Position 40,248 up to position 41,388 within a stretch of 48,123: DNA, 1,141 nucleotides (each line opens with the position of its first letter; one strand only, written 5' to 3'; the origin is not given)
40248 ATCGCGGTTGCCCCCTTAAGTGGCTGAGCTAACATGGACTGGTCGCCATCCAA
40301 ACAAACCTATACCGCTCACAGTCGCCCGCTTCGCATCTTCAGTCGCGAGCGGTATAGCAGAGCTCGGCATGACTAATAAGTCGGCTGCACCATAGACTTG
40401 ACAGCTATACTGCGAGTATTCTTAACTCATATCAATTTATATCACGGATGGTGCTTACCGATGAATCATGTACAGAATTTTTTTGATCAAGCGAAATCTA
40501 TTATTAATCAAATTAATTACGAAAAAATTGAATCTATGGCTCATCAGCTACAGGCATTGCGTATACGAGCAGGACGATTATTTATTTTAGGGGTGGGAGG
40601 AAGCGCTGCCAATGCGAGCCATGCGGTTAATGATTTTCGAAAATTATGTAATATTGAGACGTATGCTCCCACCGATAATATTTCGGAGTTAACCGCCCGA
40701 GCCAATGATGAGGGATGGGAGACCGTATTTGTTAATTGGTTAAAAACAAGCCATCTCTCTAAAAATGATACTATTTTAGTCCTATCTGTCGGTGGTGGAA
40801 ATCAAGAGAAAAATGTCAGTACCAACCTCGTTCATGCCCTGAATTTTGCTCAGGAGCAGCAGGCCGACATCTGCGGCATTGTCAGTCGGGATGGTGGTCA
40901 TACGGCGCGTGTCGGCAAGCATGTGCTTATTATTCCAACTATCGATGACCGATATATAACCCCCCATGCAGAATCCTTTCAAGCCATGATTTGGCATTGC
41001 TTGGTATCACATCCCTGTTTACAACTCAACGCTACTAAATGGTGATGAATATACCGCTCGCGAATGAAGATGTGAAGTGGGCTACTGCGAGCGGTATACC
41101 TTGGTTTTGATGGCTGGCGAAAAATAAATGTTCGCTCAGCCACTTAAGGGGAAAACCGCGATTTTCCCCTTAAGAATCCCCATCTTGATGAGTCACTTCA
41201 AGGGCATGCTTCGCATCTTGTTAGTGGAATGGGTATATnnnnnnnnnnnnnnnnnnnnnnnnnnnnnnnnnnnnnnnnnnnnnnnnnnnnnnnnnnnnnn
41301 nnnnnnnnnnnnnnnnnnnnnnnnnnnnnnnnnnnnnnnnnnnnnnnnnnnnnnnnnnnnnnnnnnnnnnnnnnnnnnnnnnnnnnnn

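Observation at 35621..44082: Novel ~185-bp highly structured repeat present four times as two inverted pairs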

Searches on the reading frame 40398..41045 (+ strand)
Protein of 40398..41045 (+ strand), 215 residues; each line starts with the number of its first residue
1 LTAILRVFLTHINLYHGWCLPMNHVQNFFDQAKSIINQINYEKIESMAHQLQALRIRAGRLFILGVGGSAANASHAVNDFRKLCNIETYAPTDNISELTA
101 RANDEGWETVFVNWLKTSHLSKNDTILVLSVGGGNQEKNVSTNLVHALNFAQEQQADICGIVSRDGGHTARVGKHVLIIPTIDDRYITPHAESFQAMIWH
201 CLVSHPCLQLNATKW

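Call 7: search_protein_families(library=pfam, proteins=[window:40398-41045:+])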
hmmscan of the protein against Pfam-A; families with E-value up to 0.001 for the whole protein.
window:40398-41045:+ (215 aa): 1 family
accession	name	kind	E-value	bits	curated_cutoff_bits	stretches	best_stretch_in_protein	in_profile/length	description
PF13580.11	SIS_2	-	1.3e-06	28.9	27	1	28-163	2-138/138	SIS domain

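Call 58: find_homologous_proteins(query=window:40461-41045:+, max_evalue=1e-20)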
Query window:40461-41045:+ (194 aa): 8000 proteins with E <= 1e-20 among 8000 candidates; the best 120 are listed.
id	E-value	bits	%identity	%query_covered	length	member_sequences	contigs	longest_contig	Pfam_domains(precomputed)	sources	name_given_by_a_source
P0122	2.2e-127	440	100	100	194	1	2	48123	PF13580.12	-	-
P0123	2.1e-90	319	72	100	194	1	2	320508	PF13580.12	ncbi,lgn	-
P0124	3.3e-89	316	71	100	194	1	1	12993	PF13580.12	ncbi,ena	-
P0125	6.3e-89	315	69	100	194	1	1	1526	PF13580.12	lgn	-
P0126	6.4e-89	315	70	100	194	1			PF13580.12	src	-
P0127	9.8e-89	314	69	100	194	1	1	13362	PF13580.12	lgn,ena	-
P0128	1.0e-87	311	69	100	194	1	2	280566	PF13580.12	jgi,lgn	jgi:D-sedoheptulose 7-phosphate isomerase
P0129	1.2e-87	310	70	100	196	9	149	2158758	PF13580.12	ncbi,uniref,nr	ncbi:SIS domain-containing protein [Coxiella burnetii]|uniref:Phosphoheptose isomerase n=2 Tax=Coxie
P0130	3.7e-86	306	69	100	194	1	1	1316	PF13580.12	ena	-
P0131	1.2e-85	304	68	100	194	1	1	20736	PF01380.28,PF13580.12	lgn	-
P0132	1.2e-85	304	68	100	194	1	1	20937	PF13580.12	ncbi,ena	-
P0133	1.6e-85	304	67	100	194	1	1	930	PF01380.28,PF13580.12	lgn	-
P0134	3.1e-85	303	68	100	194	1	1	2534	PF13580.12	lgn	-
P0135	3.4e-85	302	68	100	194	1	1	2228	PF13580.12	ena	-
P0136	3.6e-85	302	68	100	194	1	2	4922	PF13580.12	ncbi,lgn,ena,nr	ncbi:MAG: SIS domain-containing protein [Gammaproteobacteria bacterium]|nr:SIS domain-containing pro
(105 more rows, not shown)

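Call 59: find_encoding_contigs(protein=window:40461-41045:+, flank=10000, max_places=10)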
Protein window:40461-41045:+ (194 aa): 2 contigs read that carry it; 2 places shown.
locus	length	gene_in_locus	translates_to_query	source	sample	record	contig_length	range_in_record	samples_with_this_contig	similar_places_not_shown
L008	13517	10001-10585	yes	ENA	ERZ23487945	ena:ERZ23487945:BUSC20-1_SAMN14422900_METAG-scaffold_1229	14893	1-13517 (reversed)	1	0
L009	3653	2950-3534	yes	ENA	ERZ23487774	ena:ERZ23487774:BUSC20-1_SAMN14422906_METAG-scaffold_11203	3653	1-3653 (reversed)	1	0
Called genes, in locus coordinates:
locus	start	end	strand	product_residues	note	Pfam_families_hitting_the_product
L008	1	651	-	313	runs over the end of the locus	PF01408:GFO_IDH_MocA, PF02894:GFO_IDH_MocA_C (weak), PF22725:GFO_IDH_MocA_C3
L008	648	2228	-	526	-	PF01467:CTP_transf_like, PF00294:PfkB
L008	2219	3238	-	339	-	PF01073:3Beta_HSD, PF01370:Epimerase, PF02719:Polysacc_synt_2, PF04321:RmlD_sub_bind (faint), PF16363:GDP_Man_Dehyd, PF07993:NAD_binding_4 (weak)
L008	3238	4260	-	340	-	PF04321:RmlD_sub_bind, PF05368:NmrA, PF01073:3Beta_HSD, PF01370:Epimerase, PF13460:NAD_binding_10, PF16363:GDP_Man_Dehyd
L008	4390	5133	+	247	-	PF00923:TAL_FSA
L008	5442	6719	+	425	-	-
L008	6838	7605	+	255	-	-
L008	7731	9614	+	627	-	-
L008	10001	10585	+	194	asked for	PF13580:SIS_2 (weak)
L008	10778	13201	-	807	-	PF02518:HATPase_c, PF00204:DNA_gyraseB, PF01751:Toprim, PF21249:GyrB_hook (weak), PF18053:GyrB_insert, PF00986:DNA_gyraseB_C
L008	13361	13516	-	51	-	?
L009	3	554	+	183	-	?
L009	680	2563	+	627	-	-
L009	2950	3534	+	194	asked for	PF13580:SIS_2 (weak)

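Call 60: find_encoding_contigs(protein=P0123, flank=10000, max_places=2)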
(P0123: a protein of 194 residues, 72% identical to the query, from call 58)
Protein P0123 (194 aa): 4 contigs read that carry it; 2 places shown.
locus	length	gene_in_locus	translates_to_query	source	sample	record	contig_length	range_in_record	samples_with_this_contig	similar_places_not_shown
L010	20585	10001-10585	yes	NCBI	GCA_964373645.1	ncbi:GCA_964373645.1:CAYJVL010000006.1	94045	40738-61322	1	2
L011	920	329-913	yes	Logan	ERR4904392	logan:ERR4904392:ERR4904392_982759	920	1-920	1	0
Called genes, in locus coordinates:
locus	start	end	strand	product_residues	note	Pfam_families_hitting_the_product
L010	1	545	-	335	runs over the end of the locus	PF00676:E1_dh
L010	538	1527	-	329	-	PF01370:Epimerase, PF16363:GDP_Man_Dehyd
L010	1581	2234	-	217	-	PF13489:Methyltransf_23, PF07021:MetW, PF13847:Methyltransf_31, PF08241:Methyltransf_11, PF08242:Methyltransf_12, PF13649:Methyltransf_25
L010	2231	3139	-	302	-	PF01073:3Beta_HSD (faint), PF01370:Epimerase, PF04321:RmlD_sub_bind, PF16363:GDP_Man_Dehyd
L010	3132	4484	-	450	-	PF03721:UDPG_MGDP_dh_N, PF00984:UDPG_MGDP_dh, PF03720:UDPG_MGDP_dh_C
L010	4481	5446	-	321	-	PF01408:GFO_IDH_MocA, PF02894:GFO_IDH_MocA_C, PF22725:GFO_IDH_MocA_C3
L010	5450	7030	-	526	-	PF01467:CTP_transf_like, PF00294:PfkB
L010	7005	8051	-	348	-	PF01073:3Beta_HSD, PF01370:Epimerase, PF02719:Polysacc_synt_2, PF16363:GDP_Man_Dehyd, PF07993:NAD_binding_4 (weak)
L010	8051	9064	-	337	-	PF01073:3Beta_HSD, PF01370:Epimerase, PF04321:RmlD_sub_bind, PF05368:NmrA, PF16363:GDP_Man_Dehyd, PF13460:NAD_binding_10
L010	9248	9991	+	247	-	PF00923:TAL_FSA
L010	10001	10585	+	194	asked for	PF13580:SIS_2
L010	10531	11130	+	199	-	PF08645:PNK3P, PF13419:HAD_2, PF00702:Hydrolase, PF13242:Hydrolase_like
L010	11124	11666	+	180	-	PF01583:APS_kinase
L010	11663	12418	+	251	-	PF13489:Methyltransf_23 (weak), PF01209:Ubie_methyltran (faint), PF08241:Methyltransf_11, PF08242:Methyltransf_12, PF13649:Methyltransf_25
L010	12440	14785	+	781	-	PF01326:PPDK_N (weak), PF00391:PEP-utilizers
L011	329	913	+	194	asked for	PF13580:SIS_2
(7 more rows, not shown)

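Call 61: find_encoding_contigs(protein=P0129, flank=10000, max_places=1)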
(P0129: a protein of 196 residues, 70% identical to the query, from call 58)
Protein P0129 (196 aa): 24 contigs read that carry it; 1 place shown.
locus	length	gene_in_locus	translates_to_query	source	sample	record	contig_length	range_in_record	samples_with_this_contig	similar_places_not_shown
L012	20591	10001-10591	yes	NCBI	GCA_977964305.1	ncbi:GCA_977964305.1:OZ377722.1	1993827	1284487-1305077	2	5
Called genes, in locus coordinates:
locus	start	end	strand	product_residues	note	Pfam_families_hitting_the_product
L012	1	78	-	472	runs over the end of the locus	PF00685:Sulfotransfer_1 (weak)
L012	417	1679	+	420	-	PF05050:Methyltransf_21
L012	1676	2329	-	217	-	PF13489:Methyltransf_23, PF07021:MetW, PF13847:Methyltransf_31, PF08241:Methyltransf_11, PF08242:Methyltransf_12, PF13649:Methyltransf_25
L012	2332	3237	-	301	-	PF01073:3Beta_HSD (weak), PF01370:Epimerase, PF04321:RmlD_sub_bind, PF13460:NAD_binding_10 (faint), PF16363:GDP_Man_Dehyd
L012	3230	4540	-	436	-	PF03721:UDPG_MGDP_dh_N, PF00984:UDPG_MGDP_dh, PF03720:UDPG_MGDP_dh_C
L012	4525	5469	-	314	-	PF01408:GFO_IDH_MocA, PF02894:GFO_IDH_MocA_C, PF22725:GFO_IDH_MocA_C3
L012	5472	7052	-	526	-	PF01467:CTP_transf_like, PF00294:PfkB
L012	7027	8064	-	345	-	PF01073:3Beta_HSD, PF01370:Epimerase, PF02719:Polysacc_synt_2, PF07993:NAD_binding_4 (faint), PF16363:GDP_Man_Dehyd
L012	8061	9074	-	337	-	PF01073:3Beta_HSD, PF01370:Epimerase, PF02719:Polysacc_synt_2 (weak), PF04321:RmlD_sub_bind, PF05368:NmrA, PF16363:GDP_Man_Dehyd, PF13460:NAD_binding_10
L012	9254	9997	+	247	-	PF00923:TAL_FSA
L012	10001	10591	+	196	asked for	PF13580:SIS_2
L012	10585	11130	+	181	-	PF08645:PNK3P, PF13419:HAD_2, PF00702:Hydrolase (weak), PF13242:Hydrolase_like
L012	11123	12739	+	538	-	-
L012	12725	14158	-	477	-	PF00483:NTP_transferase, PF22640:ManC_GMP_beta-helix, PF01050:MannoseP_isomer, PF07883:Cupin_2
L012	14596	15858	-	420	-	PF00270:DEAD, PF04851:ResIII (faint), PF00271:Helicase_C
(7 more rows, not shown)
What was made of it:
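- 40461..41045 (+): Module between B and C: gmhA (SIS-domain sedoheptulose-7-phosphate isomerase), cut off from both tal and gmhB. calls 7, 58, 60, 61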

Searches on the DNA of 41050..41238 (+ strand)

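Call 52: search_dna_similar(query=window:41050-41238:+, collection=plasmids, mode=distant, max_evalue=1)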
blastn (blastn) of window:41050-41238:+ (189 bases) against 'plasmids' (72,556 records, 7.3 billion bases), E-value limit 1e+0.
No match.

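Call 53: search_dna_similar(query=window:41050-41238:+, collection=phages, mode=distant, max_evalue=1)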
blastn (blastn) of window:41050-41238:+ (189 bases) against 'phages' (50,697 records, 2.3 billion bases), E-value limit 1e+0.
No match.
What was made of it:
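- Tried and rejected: blastn 'distant' against plasmids and phages returned nothing (calls 52, 53).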
